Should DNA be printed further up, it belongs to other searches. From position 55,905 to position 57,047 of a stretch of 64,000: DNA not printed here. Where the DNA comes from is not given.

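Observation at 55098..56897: Two adjacent paralogous RnfB-type Fe-S domains, one embedded in a LuxR-family regulator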

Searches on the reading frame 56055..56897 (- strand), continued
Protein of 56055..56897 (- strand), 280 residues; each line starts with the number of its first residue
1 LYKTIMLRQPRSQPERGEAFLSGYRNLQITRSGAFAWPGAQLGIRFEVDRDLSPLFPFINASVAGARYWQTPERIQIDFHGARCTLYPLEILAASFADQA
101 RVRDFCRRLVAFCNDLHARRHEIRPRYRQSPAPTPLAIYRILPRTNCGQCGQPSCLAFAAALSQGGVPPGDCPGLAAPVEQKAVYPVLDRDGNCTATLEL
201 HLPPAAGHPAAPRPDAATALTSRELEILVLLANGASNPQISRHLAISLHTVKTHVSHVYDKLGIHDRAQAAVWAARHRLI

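Call 45: search_protein_families(library=pfam, proteins=[L005:11022-11702:+, L006:7806-8426:+, L010:9100-9714:-, L013:8186-8803:-, L009:10893-11507:+, L012:11041-11481:+, L014:7961-8536:+, L007:8642-9109:-, L003:9305-9778:+, L002:7359-8549:-], max_evalue=0.01)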
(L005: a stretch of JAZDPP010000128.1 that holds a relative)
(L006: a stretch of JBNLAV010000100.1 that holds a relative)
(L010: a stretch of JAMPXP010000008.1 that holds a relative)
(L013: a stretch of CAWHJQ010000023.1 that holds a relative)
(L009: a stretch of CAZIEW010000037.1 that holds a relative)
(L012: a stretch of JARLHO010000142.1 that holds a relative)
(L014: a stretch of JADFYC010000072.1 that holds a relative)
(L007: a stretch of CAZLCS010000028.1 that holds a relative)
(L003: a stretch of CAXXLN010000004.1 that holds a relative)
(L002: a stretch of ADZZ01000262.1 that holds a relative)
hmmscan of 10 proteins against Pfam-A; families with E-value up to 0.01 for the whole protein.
L005:11022-11702:+ (226 aa): 1 family
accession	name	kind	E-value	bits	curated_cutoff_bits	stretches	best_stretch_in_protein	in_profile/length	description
PF12654.12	DUF3786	-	1.4e-44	152.1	27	1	29-203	2-174/176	Domain of unknown function (DUF3786)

L006:7806-8426:+ (206 aa): 1 family
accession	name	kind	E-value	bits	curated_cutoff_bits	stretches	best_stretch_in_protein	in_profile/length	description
PF12654.12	DUF3786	-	3.9e-40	137.7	27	1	24-196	1-173/176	Domain of unknown function (DUF3786)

L010:9100-9714:- (204 aa): 1 family
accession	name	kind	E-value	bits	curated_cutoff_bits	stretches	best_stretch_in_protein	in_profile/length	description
PF12654.12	DUF3786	-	5.8e-41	140.4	27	1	21-195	1-173/176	Domain of unknown function (DUF3786)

L013:8186-8803:- (205 aa): 1 family
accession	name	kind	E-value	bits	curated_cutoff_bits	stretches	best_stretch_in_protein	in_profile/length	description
PF12654.12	DUF3786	-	9.2e-43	146.3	27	1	28-200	3-175/176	Domain of unknown function (DUF3786)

L009:10893-11507:+ (204 aa): 1 family
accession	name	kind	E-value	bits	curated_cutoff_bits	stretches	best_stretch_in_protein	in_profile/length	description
PF08821.16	CGGC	-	2.2e-20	73.3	27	1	59-168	1-106/106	CGGC domain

L012:11041-11481:+ (146 aa): 1 family
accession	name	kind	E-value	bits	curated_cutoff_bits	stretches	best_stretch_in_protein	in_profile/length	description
PF08821.16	CGGC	-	5.2e-20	72.1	27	1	3-112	1-106/106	CGGC domain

L014:7961-8536:+ (191 aa): 1 family
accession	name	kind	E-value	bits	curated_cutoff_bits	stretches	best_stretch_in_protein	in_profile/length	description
PF08821.16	CGGC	-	1.1e-20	74.2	27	1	40-149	1-106/106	CGGC domain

L007:8642-9109:- (155 aa): 1 family
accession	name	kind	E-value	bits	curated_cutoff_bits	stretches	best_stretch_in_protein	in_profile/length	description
PF08821.16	CGGC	-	2.4e-20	73.2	27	1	3-112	1-106/106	CGGC domain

L003:9305-9778:+ (157 aa): 1 family
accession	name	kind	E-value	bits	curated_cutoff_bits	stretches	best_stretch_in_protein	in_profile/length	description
PF12675.12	DUF3795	-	1.6e-16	61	22.6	1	19-121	2-81/83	Protein of unknown function (DUF3795)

L002:7359-8549:- (396 aa): 6 families
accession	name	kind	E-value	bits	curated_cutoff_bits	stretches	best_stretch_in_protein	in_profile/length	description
PF13358.12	DDE_3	-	6.6e-22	78.4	28.6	1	237-369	17-146/146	DDE superfamily endonuclease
PF13565.12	HTH_32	-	3e-08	34.5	33.7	1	77-165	1-73/73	Homeodomain-like domain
PF13384.12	HTH_23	-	3.2e-06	27.2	24.6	1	46-82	2-38/50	Homeodomain-like domain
PF13551.12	HTH_29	-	0.00011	22.6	28.1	1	53-100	3-49/64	Winged helix-turn helix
PF02796.21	HTH_7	-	0.00024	21.6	23.8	1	52-81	12-41/45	Helix-turn-helix domain of resolvase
PF13518.12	HTH_28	-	0.0003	21.2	25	1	53-96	4-46/52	Helix-turn-helix domain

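Call 46: find_encoding_contigs(protein=P0002, flank=7000, max_places=2)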
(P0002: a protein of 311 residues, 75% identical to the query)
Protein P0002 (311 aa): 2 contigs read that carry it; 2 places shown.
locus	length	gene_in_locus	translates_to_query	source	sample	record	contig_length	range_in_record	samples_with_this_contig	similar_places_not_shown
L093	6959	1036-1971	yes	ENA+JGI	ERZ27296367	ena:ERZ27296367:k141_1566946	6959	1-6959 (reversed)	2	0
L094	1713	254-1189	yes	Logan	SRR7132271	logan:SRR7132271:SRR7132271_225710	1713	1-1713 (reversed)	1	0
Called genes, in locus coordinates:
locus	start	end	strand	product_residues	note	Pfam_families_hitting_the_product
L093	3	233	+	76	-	?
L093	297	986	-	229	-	PF07264:EI24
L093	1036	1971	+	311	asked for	PF04060:FeS, PF00196:GerE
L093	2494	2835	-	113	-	PF01209:Ubie_methyltran, PF13847:Methyltransf_31, PF13649:Methyltransf_25, PF08241:Methyltransf_11 (weak), PF08242:Methyltransf_12 (weak)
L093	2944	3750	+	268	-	PF04060:FeS, PF12654:DUF3786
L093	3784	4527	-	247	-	PF01209:Ubie_methyltran, PF13847:Methyltransf_31, PF08241:Methyltransf_11, PF08242:Methyltransf_12, PF13649:Methyltransf_25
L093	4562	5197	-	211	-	PF00440:TetR_N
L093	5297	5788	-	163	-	PF00155:Aminotran_1_2 (weak)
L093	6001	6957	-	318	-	?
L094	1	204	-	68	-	?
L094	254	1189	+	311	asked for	PF04060:FeS, PF00196:GerE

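Call 77: find_encoding_contigs(protein=P0076, flank=5000, max_places=2)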
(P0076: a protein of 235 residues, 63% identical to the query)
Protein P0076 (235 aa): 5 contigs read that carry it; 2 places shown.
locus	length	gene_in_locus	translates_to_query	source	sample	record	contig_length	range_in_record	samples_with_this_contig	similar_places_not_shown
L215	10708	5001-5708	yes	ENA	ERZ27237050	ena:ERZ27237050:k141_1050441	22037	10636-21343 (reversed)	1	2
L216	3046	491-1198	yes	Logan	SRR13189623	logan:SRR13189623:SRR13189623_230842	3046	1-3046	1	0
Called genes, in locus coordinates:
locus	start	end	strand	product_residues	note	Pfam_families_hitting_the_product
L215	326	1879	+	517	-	PF20250:FapA_N, PF03961:FapA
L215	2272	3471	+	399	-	PF01979:Amidohydro_1, PF07969:Amidohydro_3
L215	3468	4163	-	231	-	PF10502:Peptidase_S26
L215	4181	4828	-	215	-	PF10502:Peptidase_S26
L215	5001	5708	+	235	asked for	PF08448:PAS_4 (weak), PF00196:GerE, PF13384:HTH_23 (weak), PF13936:HTH_38 (weak)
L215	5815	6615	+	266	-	PF04060:FeS, PF12654:DUF3786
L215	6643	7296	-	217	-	-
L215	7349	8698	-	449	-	PF00753:Lactamase_B, PF19583:ODP, PF00258:Flavodoxin_1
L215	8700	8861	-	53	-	PF00301:Rubredoxin, PF21349:RUBY_RBDX (faint)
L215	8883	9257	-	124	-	PF06397:Desulfoferrod_N, PF01880:Desulfoferrodox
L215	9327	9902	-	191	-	PF00210:Ferritin, PF02915:Rubrerythrin, PF23458:DUF7130, PF21349:RUBY_RBDX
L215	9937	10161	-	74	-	-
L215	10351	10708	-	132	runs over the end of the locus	PF01475:FUR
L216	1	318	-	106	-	?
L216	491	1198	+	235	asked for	PF08448:PAS_4 (weak), PF00196:GerE, PF13384:HTH_23 (weak), PF13936:HTH_38 (weak)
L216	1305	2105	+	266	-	PF04060:FeS, PF12654:DUF3786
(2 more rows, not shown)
